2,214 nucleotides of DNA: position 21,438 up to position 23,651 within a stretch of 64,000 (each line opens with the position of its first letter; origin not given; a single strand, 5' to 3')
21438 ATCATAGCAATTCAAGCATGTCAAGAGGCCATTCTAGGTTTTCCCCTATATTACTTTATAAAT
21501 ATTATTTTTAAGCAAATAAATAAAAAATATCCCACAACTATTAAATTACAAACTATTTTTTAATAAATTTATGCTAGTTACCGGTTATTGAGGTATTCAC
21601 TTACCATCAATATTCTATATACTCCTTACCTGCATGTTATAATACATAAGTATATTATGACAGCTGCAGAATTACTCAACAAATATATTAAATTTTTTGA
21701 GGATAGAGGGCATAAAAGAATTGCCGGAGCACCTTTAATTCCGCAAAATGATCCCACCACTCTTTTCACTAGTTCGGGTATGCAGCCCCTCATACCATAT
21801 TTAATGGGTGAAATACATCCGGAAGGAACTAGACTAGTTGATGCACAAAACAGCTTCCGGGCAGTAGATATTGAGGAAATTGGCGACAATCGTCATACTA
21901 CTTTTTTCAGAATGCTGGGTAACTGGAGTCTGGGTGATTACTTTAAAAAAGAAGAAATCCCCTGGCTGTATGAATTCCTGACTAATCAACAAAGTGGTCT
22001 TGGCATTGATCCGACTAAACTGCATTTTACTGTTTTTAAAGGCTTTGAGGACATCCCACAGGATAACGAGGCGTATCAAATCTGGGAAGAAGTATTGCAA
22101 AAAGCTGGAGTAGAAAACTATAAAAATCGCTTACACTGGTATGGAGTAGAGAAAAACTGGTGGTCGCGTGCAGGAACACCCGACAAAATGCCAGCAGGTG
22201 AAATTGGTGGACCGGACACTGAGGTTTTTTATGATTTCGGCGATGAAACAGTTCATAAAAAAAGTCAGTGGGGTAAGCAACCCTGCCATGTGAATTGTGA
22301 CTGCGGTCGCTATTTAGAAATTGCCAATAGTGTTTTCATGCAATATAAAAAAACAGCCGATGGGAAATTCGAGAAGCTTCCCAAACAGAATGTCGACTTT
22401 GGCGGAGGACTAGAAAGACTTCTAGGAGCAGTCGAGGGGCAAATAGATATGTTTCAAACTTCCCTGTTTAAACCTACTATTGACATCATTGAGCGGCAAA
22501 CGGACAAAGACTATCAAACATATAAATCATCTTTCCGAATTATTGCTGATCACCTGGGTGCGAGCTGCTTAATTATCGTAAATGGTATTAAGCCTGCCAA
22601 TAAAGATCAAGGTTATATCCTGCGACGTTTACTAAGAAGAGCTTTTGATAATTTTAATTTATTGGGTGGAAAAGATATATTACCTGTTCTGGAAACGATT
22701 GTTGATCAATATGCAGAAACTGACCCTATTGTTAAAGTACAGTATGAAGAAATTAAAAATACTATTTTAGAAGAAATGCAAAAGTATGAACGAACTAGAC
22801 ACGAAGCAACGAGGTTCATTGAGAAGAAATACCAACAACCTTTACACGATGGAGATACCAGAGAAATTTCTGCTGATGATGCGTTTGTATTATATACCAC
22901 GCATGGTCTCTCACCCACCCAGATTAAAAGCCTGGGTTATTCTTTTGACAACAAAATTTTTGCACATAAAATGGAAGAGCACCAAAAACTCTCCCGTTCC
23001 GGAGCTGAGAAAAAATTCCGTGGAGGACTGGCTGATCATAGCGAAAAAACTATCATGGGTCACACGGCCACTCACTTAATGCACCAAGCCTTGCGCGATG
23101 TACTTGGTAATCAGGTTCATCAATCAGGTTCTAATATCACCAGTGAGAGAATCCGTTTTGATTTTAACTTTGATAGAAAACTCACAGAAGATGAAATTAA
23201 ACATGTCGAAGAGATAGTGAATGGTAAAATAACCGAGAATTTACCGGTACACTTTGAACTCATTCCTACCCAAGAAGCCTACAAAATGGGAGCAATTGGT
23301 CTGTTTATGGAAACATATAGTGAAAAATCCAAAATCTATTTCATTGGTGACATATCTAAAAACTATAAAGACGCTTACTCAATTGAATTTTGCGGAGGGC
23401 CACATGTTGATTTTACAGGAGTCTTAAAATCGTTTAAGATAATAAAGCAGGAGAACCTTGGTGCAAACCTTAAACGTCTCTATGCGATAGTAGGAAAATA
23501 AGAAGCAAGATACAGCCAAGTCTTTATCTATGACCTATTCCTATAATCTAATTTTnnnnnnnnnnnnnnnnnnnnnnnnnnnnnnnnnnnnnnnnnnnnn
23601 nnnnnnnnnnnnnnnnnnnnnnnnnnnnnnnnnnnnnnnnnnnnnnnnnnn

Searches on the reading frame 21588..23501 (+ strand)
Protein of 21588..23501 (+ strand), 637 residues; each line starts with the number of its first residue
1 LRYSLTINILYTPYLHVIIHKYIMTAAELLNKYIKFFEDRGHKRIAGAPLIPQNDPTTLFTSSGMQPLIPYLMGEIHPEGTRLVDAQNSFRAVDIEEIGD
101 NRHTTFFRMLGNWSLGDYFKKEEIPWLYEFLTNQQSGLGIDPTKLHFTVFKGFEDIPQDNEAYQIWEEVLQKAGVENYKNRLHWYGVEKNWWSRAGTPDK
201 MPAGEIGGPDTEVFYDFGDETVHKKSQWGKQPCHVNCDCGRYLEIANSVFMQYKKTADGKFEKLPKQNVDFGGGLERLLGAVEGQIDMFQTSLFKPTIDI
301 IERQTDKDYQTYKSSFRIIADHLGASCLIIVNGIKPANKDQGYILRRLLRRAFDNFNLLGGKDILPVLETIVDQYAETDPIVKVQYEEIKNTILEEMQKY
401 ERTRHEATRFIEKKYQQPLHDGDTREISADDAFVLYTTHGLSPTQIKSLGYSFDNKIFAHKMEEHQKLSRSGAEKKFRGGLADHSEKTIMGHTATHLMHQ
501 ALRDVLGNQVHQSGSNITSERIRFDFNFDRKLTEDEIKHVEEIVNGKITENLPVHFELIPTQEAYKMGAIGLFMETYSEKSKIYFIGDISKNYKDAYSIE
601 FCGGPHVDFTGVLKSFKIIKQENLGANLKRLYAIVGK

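Call 9: search_protein_families(library=pfam, proteins=[window:21588-23501:+], max_evalue=0.00001)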
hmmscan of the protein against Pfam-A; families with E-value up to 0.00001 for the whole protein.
window:21588-23501:+ (637 aa): 2 families
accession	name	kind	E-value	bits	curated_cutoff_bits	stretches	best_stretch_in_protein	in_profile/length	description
PF01411.24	tRNA-synt_2c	-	5.1e-94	316.2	30.3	1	29-477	2-436/552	tRNA synthetases class II (A)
PF07973.19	tRNA_SAD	-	1.2e-11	44.9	24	1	583-632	3-44/44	Threonyl and Alanyl tRNA synthetase second additional domain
